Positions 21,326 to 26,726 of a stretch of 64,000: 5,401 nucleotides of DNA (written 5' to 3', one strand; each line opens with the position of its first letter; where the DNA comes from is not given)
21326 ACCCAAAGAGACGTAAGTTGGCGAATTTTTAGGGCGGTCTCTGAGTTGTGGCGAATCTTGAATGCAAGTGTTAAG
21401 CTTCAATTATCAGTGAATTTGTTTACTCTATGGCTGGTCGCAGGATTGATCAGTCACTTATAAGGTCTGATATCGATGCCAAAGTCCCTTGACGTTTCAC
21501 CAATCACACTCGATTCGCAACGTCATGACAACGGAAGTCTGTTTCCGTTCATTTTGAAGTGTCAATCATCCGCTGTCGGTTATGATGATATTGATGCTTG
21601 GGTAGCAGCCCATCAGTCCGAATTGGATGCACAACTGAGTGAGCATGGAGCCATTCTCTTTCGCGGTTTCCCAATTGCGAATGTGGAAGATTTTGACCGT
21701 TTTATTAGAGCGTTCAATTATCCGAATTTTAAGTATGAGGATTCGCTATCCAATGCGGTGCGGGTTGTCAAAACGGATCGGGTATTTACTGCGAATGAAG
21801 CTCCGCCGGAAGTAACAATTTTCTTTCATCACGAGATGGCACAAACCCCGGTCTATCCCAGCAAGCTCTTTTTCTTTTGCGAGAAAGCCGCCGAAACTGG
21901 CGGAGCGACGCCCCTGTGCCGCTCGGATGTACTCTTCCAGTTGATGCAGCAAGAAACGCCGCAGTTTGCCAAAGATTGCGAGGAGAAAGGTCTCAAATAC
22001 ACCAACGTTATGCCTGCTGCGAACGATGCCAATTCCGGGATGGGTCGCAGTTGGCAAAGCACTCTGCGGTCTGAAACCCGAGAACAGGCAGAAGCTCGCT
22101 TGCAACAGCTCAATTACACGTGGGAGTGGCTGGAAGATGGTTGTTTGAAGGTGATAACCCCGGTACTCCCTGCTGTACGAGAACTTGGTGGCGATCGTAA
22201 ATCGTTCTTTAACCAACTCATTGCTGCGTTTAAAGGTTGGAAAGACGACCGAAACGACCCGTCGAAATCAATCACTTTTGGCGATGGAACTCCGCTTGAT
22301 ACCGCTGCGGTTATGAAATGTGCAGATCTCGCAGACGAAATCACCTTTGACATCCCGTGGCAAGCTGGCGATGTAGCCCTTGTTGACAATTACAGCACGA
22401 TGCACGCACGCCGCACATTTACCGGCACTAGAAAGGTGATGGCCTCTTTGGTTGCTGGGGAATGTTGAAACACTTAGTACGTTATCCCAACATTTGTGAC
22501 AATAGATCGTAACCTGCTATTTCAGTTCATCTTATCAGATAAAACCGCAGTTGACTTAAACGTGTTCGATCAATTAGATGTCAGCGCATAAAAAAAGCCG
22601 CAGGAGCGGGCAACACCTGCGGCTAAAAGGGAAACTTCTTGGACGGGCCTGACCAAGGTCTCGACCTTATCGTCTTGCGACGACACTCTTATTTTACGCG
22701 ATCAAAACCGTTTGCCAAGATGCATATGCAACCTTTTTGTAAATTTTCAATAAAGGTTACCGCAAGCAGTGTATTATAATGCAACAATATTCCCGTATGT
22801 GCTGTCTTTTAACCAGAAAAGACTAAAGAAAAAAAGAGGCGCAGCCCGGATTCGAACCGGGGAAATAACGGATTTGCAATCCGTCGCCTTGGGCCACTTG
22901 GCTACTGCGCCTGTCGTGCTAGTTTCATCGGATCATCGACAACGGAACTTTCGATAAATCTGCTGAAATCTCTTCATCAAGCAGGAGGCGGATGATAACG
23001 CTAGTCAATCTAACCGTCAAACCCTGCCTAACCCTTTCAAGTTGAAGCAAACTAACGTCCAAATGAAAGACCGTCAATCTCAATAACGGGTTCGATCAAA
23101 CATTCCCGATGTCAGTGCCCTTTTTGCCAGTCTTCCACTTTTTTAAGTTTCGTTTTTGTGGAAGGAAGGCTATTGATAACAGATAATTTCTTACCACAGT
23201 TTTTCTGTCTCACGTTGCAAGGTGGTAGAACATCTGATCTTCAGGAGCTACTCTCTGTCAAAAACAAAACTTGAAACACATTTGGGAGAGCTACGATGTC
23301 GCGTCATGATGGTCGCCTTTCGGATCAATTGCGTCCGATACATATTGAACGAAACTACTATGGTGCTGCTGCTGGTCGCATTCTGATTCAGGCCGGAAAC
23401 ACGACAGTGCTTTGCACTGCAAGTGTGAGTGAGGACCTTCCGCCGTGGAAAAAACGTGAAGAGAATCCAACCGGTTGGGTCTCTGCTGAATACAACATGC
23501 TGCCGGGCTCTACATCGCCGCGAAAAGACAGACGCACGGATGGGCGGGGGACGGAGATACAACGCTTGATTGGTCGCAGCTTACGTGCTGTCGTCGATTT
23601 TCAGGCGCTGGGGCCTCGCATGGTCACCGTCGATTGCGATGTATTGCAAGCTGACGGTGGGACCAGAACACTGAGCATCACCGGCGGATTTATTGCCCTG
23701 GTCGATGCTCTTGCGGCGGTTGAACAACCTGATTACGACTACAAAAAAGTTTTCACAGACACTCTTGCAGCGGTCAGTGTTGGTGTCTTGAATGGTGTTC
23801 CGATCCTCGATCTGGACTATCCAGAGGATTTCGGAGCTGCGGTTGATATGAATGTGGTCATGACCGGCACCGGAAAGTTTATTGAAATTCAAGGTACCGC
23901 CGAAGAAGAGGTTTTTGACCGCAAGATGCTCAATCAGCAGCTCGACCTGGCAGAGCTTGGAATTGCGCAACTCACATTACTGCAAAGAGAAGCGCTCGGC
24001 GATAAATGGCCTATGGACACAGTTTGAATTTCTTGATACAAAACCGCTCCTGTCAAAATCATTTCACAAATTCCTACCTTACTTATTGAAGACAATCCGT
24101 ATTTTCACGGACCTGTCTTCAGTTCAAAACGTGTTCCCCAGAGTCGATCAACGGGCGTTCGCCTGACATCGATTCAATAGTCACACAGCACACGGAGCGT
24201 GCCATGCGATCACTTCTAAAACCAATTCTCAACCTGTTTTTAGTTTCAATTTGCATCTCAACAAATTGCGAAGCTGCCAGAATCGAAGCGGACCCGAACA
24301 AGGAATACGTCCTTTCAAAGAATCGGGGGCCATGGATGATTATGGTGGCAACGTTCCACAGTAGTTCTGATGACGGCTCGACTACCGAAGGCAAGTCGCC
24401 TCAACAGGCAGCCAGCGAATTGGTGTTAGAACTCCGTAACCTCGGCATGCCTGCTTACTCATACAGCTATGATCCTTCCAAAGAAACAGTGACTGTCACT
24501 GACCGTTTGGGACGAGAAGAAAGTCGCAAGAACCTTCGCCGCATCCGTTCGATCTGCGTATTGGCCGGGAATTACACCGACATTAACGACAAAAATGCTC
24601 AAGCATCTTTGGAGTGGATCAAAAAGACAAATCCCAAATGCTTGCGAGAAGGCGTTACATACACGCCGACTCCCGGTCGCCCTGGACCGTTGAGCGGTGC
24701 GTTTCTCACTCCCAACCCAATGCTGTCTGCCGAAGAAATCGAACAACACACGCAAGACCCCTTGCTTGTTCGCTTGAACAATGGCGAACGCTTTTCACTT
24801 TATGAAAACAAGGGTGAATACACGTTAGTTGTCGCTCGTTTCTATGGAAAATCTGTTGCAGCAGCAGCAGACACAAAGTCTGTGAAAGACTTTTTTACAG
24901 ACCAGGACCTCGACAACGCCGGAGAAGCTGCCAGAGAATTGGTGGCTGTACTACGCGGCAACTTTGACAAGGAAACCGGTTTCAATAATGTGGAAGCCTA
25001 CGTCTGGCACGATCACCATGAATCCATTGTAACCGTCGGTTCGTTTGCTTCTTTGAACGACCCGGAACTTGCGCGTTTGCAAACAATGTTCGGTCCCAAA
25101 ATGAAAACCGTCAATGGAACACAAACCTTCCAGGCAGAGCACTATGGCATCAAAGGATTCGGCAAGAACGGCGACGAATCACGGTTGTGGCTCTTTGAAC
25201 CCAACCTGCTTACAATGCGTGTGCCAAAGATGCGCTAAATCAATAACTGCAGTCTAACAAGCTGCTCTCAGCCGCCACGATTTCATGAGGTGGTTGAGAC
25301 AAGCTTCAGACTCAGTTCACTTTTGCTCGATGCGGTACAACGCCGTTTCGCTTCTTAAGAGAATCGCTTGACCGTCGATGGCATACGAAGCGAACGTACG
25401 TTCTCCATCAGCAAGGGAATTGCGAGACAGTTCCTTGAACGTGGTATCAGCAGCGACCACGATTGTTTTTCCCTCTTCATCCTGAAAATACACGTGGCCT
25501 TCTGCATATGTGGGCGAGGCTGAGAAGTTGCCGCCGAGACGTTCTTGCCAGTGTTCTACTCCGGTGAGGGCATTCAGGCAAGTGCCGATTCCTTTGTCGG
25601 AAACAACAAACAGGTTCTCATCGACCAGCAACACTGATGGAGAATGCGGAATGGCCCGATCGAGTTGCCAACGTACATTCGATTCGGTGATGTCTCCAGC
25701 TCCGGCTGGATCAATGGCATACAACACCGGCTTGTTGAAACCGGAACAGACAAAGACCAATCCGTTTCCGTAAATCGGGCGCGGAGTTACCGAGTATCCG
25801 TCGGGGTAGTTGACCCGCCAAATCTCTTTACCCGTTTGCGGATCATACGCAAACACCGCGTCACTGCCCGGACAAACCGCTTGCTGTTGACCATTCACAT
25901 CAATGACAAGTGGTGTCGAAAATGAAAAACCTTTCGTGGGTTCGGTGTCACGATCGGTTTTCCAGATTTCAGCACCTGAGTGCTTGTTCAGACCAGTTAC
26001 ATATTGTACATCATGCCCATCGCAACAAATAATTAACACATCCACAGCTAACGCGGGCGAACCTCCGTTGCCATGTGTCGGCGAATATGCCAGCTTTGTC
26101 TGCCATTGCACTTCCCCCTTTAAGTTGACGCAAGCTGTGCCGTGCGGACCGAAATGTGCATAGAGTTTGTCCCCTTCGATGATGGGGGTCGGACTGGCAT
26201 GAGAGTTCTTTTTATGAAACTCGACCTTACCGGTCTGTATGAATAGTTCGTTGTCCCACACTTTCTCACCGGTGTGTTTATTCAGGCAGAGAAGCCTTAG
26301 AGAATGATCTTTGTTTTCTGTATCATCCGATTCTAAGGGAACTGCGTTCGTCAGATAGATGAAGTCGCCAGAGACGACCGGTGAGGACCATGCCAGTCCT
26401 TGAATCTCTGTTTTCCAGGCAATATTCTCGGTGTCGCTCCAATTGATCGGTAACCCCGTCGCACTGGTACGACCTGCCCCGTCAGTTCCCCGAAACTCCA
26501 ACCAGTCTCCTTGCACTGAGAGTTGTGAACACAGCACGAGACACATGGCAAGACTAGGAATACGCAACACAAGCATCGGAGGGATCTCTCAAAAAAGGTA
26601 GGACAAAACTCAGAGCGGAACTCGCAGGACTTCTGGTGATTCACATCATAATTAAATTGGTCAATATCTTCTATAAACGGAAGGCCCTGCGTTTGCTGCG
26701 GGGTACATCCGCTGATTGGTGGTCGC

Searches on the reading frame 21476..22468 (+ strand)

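Call 35: search_protein_families(library=pfam, proteins=[window:21476-22468:+], max_evalue=0.00001)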
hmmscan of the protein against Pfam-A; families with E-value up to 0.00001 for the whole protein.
window:21476-22468:+ (330 aa): 1 family
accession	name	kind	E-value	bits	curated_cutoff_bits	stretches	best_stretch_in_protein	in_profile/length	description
PF02668.22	TauD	-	1.3e-30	107.6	27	1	36-322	16-263/267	Taurine catabolism dioxygenase TauD, TfdA family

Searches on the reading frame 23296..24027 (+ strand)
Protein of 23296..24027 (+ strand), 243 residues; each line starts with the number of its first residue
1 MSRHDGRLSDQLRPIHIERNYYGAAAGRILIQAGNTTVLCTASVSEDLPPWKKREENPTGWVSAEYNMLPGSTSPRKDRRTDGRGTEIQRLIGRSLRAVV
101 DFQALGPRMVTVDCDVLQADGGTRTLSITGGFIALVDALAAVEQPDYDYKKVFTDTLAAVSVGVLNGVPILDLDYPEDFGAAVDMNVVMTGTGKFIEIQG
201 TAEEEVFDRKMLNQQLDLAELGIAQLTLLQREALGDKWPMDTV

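Call 35: search_protein_families(library=pfam, proteins=[window:23296-24027:+], max_evalue=0.00001)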
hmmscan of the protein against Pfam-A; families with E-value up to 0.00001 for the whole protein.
window:23296-24027:+ (243 aa): 2 families
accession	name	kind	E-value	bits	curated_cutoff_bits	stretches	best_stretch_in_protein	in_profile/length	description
PF01138.27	RNase_PH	-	4.7e-26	92.2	25.5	1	11-138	1-127/130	3' exoribonuclease family, domain 1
PF03725.20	RNase_PH_C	-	1.8e-08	34.7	20.8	1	157-219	3-64/67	3' exoribonuclease family, domain 2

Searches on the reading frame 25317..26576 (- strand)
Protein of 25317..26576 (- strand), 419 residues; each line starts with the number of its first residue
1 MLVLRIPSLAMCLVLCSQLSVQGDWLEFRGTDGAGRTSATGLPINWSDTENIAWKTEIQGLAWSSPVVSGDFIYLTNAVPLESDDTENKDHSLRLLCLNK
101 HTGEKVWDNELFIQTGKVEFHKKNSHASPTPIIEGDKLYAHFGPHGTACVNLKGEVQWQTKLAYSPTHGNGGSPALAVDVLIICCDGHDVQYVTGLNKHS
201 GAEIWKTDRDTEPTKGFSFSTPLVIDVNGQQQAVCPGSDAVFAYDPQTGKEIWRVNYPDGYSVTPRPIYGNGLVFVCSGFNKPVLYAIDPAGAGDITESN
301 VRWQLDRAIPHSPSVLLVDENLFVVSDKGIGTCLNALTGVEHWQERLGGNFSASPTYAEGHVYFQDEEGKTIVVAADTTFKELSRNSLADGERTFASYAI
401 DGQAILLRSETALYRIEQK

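Call 35: search_protein_families(library=pfam, proteins=[window:25317-26576:-], max_evalue=0.00001)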
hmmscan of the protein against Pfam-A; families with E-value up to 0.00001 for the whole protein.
window:25317-26576:- (419 aa): 3 families
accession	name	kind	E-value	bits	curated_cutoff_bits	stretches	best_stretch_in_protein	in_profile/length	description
PF13360.13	PQQ_2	-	6.1e-28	98.5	27.6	3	300-377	14-91/233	Outer membrane protein assembly factor BamB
PF13570.13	Beta-prop_ACSF4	-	3.5e-11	43.5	133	0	229-377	61-202/329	Beta-alanine-activating enzyme, beta-propeller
PF01011.28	PQQ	-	5e-07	29.3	26.7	0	220-257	51-85/595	Glucose/ethanol/alcohol dehydrogenase, beta-propeller domain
